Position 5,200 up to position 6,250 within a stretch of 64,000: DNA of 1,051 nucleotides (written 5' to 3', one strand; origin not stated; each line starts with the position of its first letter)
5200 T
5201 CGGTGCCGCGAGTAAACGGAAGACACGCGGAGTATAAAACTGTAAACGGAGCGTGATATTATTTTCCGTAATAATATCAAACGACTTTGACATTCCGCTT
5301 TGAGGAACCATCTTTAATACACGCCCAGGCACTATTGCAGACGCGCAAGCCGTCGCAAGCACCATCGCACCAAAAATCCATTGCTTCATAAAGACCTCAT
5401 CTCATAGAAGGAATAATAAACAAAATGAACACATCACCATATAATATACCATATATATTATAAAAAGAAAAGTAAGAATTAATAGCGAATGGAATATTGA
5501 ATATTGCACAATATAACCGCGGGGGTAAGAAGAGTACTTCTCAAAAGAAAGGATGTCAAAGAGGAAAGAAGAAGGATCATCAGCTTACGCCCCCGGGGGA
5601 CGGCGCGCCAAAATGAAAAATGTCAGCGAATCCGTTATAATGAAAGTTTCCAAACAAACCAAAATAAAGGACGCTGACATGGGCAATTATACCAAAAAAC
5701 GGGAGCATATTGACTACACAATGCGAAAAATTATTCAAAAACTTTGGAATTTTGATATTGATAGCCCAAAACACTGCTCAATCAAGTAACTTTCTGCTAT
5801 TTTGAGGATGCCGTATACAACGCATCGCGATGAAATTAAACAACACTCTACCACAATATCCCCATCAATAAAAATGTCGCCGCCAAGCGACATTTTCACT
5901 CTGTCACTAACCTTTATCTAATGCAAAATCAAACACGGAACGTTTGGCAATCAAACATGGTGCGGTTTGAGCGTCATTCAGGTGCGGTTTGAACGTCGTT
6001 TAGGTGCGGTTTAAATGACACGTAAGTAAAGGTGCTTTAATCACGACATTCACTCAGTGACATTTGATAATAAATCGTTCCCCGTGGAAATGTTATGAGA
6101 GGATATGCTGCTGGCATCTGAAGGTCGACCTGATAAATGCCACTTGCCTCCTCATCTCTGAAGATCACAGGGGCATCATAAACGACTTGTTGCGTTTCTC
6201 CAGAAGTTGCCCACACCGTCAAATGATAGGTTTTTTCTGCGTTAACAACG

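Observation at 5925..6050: Degenerating 22-bp tandem repeat array plus overlapping palindromes. It shares the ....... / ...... half-site with the 33-kb island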

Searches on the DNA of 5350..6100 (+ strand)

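Call 10: search_dna_similar(query=window:5390-6100:+, collection=plasmids, mode=distant)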
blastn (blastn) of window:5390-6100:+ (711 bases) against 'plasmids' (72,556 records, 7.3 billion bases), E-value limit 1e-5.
No match.

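Call 31: search_rna_families(source=window, start=5350, end=6100, threshold=evalue, max_evalue=5)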
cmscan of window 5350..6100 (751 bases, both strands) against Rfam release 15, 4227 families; matches with E-value up to 5: 3.
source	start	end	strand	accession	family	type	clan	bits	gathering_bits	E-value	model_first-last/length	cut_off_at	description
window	5865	5936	-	RF04319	BTncRNA_FopS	Gene; sRNA;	-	26.6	56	0.096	1-71/71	no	Bacteroidetes FopS (family of paralogous sRNAs)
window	5521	5592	-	RF00581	SNORD12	Gene; snRNA; snoRNA; CD-box;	CL00044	19.2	43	0.54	1-90/90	no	Small nucleolar SNORD12/SNORD106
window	5768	5908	-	RF01816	RsaA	Gene; sRNA;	-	16.6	50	4.8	1-134/134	no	RNA Staph. aureus A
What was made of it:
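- On Known RNA family (Rfam): The best sub-threshold hit in 5350-6100 has E = 0.096 (call 31).
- There is no Rfam match (best E = 0.096, driven by the terminator hairpin; call 31).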

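Call 92: search_dna_similar(query=window:5390-6100:+, collection=phages, mode=distant)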
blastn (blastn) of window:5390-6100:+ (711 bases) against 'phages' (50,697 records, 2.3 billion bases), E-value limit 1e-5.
No match.
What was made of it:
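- On Iteron-type replication origin: No blastn match in the plasmid or phage collections (calls 10, 92).
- There is no similarity to 72,556 plasmids or 50,697 phages (calls 10, 92).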

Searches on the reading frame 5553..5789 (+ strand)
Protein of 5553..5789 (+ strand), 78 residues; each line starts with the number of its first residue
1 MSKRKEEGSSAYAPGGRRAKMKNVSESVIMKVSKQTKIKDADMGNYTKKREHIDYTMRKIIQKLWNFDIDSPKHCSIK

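Call 9: search_protein_families(library=pfam, proteins=[window:5553-5789:+])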
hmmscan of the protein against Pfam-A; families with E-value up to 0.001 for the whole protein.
window:5553-5789:+ (78 aa): 0 families

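Call 74: search_protein_representatives(protein=window:5553-5789:+)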
Query: 78 residues. Proteins with E-value up to 0.001 (for the whole library): 4; up to 1e-10: 1; up to 1e-30: 0. The best 4 are listed.
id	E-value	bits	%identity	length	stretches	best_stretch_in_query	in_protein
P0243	3.8e-19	84.2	70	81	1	1-63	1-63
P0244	5.3e-07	45.7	51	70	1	1-57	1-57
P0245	5.4e-07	45.7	36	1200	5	35-67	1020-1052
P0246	2.4e-04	37.4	53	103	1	32-78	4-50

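Call 76: find_encoding_contigs(protein=P0243, flank=5000, max_places=4)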
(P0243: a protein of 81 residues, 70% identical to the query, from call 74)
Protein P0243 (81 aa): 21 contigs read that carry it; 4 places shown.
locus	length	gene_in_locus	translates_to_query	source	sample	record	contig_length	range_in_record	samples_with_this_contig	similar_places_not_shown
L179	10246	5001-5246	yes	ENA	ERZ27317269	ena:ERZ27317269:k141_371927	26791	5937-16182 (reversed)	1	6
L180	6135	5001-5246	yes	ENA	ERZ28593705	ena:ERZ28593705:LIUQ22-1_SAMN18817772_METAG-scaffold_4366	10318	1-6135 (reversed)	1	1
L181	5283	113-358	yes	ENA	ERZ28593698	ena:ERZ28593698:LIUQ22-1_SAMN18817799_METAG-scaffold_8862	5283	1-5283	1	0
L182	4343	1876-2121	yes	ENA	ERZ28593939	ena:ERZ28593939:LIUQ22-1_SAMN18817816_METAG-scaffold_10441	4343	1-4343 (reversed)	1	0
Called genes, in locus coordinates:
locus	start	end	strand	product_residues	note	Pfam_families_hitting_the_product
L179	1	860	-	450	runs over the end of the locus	PF03721:UDPG_MGDP_dh_N, PF00984:UDPG_MGDP_dh, PF03720:UDPG_MGDP_dh_C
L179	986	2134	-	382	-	PF13439:Glyco_transf_4, PF13579:Glyco_trans_4_4, PF20706:GT4-conflict, PF00534:Glycos_transf_1, PF13692:Glyco_trans_1_4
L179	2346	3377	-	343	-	PF00534:Glycos_transf_1, PF13692:Glyco_trans_1_4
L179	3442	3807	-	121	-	PF05635:23S_rRNA_IVP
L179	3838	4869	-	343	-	PF13439:Glyco_transf_4, PF13579:Glyco_trans_4_4, PF00534:Glycos_transf_1, PF13692:Glyco_trans_1_4 (weak)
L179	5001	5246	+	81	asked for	-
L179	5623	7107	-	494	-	-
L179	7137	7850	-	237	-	PF00535:Glycos_transf_2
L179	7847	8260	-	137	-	PF04138:GtrA_DPMS_TM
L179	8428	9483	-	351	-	PF01757:Acyl_transf_3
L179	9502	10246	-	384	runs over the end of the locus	PF00534:Glycos_transf_1, PF13692:Glyco_trans_1_4, PF13524:Glyco_trans_1_2 (weak)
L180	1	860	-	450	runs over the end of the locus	PF03721:UDPG_MGDP_dh_N, PF00984:UDPG_MGDP_dh, PF03720:UDPG_MGDP_dh_C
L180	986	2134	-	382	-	PF13439:Glyco_transf_4, PF13579:Glyco_trans_4_4, PF20706:GT4-conflict, PF00534:Glycos_transf_1, PF13692:Glyco_trans_1_4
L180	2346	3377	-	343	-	PF00534:Glycos_transf_1, PF13692:Glyco_trans_1_4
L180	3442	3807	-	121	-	PF05635:23S_rRNA_IVP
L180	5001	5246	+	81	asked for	-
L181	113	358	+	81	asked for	-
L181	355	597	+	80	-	-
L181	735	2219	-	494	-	-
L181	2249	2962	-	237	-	PF00535:Glycos_transf_2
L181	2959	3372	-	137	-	PF04138:GtrA_DPMS_TM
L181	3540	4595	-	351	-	PF01757:Acyl_transf_3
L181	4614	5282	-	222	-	?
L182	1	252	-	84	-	?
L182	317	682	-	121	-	PF05635:23S_rRNA_IVP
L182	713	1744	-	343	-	PF13439:Glyco_transf_4, PF13579:Glyco_trans_4_4, PF00534:Glycos_transf_1, PF13692:Glyco_trans_1_4 (weak)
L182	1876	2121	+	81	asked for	-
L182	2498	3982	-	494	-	-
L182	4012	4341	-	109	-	?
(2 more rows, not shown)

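Call 80: search_protein_families(library=pfam, proteins=[P0246, L181:355-597:+, P0243], max_evalue=1)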
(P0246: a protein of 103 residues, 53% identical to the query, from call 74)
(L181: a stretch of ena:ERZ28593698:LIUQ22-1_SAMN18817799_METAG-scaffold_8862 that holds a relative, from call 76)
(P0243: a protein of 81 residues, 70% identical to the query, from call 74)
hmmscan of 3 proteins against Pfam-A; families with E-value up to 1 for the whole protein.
P0246 (103 aa): 0 families

L181:355-597:+ (80 aa): 0 families

P0243 (81 aa): 1 family
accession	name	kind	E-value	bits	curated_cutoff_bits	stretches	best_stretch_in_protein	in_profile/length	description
PF02579.22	Nitro_FeMo-Co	-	0.014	16.1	26.3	1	23-77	11-65/94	Dinitrogenase iron-molybdenum cofactor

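Call 96: search_protein_families(library=ncbifam, proteins=[P0246, L181:355-597:+, P0243, window:5553-5789:+], max_evalue=1)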
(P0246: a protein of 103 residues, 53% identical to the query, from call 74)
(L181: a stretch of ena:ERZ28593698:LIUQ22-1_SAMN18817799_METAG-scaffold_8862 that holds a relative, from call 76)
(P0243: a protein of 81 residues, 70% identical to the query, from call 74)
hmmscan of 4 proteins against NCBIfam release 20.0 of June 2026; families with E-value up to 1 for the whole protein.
P0246 (103 aa): 0 families

L181:355-597:+ (80 aa): 0 families

P0243 (81 aa): 0 families

window:5553-5789:+ (78 aa): 0 families

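Call 97: search_protein_families(library=phrogs, proteins=[P0246, L181:355-597:+, P0243, window:5553-5789:+], max_evalue=1)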
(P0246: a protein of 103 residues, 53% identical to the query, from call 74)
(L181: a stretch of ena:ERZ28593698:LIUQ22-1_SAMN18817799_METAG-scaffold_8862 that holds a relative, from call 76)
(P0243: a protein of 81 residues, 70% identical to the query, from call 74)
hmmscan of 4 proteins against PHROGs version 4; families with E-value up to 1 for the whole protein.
P0246 (103 aa): 3 families
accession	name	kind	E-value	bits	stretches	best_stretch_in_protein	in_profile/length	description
phrog_18320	-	unknown function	0.013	16.3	1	3-66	62-125/137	-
phrog_3377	-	DNA, RNA and nucleotide metabolism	0.06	14.2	1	13-73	94-133/196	HNH endonuclease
phrog_10598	-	unknown function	0.14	13.5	1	3-45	40-82/83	-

L181:355-597:+ (80 aa): 0 families

P0243 (81 aa): 3 families
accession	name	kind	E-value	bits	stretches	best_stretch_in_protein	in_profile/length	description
phrog_6932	-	unknown function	0.096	13.7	1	38-72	74-108/125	-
phrog_10541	-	unknown function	0.16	13.2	1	9-51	50-95/108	-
phrog_1668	-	tail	0.22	12.6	1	7-52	72-119/122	tail assembly protein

window:5553-5789:+ (78 aa): 1 family
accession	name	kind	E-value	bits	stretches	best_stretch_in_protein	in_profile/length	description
phrog_16704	-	unknown function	0.021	15.9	1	19-74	11-66/105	-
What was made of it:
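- Tried and rejected: Pfam, NCBIfam and PHROGs give no significant match (calls 80, 96, 97), so I do not claim it.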

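Call 103: find_encoding_contigs(protein=P0246, flank=4000, max_places=4)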
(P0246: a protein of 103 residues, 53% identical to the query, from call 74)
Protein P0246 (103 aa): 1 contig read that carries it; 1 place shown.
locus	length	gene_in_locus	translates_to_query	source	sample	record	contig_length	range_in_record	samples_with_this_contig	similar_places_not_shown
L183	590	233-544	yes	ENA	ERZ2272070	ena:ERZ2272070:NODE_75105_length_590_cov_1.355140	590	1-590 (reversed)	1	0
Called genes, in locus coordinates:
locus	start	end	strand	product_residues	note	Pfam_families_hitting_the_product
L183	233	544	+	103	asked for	-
